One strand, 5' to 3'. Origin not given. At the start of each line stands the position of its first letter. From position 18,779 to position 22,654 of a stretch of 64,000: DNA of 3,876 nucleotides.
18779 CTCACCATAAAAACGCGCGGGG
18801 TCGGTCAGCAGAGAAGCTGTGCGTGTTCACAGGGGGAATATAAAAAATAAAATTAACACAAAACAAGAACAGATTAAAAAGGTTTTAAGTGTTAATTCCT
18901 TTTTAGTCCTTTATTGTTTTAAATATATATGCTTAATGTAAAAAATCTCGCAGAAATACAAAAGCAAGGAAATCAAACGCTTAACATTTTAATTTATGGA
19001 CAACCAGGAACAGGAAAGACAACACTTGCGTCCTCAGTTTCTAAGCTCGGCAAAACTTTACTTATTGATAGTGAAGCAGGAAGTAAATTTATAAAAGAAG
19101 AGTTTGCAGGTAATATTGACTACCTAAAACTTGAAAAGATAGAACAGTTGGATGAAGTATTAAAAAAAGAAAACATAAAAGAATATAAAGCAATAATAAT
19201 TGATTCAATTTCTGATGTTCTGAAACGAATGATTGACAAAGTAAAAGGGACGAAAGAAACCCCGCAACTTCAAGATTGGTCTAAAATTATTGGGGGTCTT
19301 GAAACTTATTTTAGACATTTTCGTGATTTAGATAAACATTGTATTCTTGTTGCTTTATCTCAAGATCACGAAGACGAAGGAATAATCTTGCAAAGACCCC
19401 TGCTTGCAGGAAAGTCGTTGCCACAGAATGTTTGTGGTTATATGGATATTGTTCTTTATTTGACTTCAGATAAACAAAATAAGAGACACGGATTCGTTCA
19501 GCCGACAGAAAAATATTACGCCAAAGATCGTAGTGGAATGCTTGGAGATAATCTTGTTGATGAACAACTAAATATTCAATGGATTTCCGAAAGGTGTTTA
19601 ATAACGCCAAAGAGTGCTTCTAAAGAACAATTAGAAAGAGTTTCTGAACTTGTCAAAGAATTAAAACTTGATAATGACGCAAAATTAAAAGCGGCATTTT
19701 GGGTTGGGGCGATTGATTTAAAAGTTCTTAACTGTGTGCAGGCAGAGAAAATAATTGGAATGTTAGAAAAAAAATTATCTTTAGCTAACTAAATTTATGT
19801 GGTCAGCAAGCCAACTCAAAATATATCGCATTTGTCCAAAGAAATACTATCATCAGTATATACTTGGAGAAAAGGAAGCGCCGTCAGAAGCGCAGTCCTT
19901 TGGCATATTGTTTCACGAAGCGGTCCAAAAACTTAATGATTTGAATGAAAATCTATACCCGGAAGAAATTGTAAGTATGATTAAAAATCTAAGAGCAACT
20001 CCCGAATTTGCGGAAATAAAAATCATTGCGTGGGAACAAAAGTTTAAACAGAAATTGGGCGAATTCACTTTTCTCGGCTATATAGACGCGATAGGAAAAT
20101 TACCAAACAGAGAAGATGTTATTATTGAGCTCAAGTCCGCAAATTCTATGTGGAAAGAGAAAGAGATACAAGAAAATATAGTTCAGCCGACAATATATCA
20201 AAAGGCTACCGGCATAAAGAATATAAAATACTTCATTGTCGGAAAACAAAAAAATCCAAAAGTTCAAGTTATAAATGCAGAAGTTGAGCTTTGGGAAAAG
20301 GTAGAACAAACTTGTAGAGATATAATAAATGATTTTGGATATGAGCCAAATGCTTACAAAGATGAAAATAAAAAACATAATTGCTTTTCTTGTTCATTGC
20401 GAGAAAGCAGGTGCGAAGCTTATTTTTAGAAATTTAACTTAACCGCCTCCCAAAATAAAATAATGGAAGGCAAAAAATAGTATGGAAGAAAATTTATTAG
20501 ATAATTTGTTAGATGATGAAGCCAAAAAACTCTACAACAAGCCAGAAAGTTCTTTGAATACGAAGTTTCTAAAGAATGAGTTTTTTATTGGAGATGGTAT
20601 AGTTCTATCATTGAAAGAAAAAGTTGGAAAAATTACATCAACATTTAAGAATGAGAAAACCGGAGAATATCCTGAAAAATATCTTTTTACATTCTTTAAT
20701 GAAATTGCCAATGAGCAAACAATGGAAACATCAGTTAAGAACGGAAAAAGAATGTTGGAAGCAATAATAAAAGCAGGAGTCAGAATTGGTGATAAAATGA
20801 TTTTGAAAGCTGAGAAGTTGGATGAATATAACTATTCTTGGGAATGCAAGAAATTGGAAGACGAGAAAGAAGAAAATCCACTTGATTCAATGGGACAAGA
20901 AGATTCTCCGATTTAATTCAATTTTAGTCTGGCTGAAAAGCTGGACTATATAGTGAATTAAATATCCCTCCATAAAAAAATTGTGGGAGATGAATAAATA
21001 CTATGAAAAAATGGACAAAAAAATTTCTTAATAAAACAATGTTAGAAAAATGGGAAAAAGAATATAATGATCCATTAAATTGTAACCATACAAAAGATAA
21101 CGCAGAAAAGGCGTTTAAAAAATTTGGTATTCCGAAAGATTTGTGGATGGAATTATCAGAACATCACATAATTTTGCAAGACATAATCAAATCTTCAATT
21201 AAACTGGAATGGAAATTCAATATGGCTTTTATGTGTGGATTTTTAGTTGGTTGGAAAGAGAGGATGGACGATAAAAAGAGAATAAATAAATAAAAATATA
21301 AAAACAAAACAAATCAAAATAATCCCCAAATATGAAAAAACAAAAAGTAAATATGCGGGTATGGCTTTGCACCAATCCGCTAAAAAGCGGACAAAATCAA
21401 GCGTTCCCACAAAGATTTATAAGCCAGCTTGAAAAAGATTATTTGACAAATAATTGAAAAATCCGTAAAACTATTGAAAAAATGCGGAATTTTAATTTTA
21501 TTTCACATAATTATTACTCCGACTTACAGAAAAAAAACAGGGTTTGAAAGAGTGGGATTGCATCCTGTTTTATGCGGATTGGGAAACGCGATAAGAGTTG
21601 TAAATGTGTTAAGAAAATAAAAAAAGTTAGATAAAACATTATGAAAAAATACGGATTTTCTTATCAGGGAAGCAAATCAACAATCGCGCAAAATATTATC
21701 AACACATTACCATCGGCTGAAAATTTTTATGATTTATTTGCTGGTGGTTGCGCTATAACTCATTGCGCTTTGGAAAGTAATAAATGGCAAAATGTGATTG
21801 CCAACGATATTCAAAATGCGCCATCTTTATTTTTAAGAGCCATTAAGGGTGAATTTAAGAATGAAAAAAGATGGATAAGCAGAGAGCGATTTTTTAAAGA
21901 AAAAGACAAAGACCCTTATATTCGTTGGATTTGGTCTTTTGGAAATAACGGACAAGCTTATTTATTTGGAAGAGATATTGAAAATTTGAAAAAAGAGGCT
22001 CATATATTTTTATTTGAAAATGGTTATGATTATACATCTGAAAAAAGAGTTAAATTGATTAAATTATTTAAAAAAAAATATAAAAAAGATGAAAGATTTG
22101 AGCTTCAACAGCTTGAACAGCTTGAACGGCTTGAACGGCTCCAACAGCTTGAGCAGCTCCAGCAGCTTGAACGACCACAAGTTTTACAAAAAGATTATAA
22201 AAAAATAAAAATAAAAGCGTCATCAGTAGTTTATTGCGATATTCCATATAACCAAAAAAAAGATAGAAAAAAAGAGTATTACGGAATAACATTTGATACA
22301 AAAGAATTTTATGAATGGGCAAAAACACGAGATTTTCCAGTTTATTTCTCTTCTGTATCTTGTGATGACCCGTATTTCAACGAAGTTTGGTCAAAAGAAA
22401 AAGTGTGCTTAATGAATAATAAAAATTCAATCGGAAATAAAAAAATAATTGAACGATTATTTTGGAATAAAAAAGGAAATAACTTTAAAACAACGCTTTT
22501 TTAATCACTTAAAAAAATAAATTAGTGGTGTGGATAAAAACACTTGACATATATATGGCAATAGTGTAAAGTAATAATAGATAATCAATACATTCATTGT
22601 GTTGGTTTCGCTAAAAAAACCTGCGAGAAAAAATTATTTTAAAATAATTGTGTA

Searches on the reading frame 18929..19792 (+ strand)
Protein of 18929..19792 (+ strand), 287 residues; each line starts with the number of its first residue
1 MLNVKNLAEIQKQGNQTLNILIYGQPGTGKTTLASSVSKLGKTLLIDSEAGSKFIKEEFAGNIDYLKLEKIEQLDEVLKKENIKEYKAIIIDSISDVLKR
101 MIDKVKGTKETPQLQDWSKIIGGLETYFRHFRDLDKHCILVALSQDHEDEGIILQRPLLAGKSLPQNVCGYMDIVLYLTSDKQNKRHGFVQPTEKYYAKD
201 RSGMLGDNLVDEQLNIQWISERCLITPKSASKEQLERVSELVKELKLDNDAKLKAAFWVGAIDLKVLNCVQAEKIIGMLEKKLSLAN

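Call 21: search_protein_families(library=phrogs, proteins=[window:18929-19792:+], max_evalue=0.00001)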
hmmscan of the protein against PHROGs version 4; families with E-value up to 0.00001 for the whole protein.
window:18929-19792:+ (287 aa): 3 families
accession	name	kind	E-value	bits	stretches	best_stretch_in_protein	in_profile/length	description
phrog_124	-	DNA, RNA and nucleotide metabolism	4.1e-40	139.3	1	11-212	37-245/382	Sak4-like ssDNA annealing protein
phrog_1366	-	unknown function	7.1e-09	36.6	1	15-97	12-101/307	-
phrog_2872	-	DNA, RNA and nucleotide metabolism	5.4e-07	30.4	1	19-214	4-200/219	Sak4-like ssDNA annealing protein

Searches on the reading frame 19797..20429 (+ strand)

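Call 21: search_protein_families(library=phrogs, proteins=[window:19797-20429:+], max_evalue=0.00001)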
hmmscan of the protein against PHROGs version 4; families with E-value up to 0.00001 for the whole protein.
window:19797-20429:+ (210 aa): 3 families
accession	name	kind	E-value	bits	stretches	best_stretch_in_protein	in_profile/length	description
phrog_1218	-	DNA, RNA and nucleotide metabolism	8.5e-10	39.4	0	1-45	9-55/364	exonuclease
phrog_1706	-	DNA, RNA and nucleotide metabolism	9.7e-09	36.1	1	12-202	57-239/293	CRISPR/Cas system associated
phrog_69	-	DNA, RNA and nucleotide metabolism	1.2e-08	35.4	1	2-136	90-245/501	exonuclease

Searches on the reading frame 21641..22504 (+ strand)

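Call 7: search_protein_families(library=phrogs, proteins=[window:21641-22504:+], max_evalue=0.01)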
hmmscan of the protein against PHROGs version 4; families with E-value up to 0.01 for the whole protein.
window:21641-22504:+ (287 aa): 2 families
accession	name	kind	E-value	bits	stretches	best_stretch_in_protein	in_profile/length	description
phrog_56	-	other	1.2e-21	78.6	1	1-285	60-331/647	DNA methyltransferase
phrog_36652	-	unknown function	2.2e-08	35.1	1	138-205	28-93/219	-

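Call 59: search_protein_families(library=pfam, proteins=[window:21641-22504:+], max_evalue=0.01)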
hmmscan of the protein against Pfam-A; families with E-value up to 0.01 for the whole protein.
window:21641-22504:+ (287 aa): 1 family
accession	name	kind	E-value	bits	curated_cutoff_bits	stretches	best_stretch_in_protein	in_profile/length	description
PF02086.21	MethyltransfD12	-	1.3e-15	58.3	22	1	8-255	1-244/253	D12 class N6 adenine-specific DNA methyltransferase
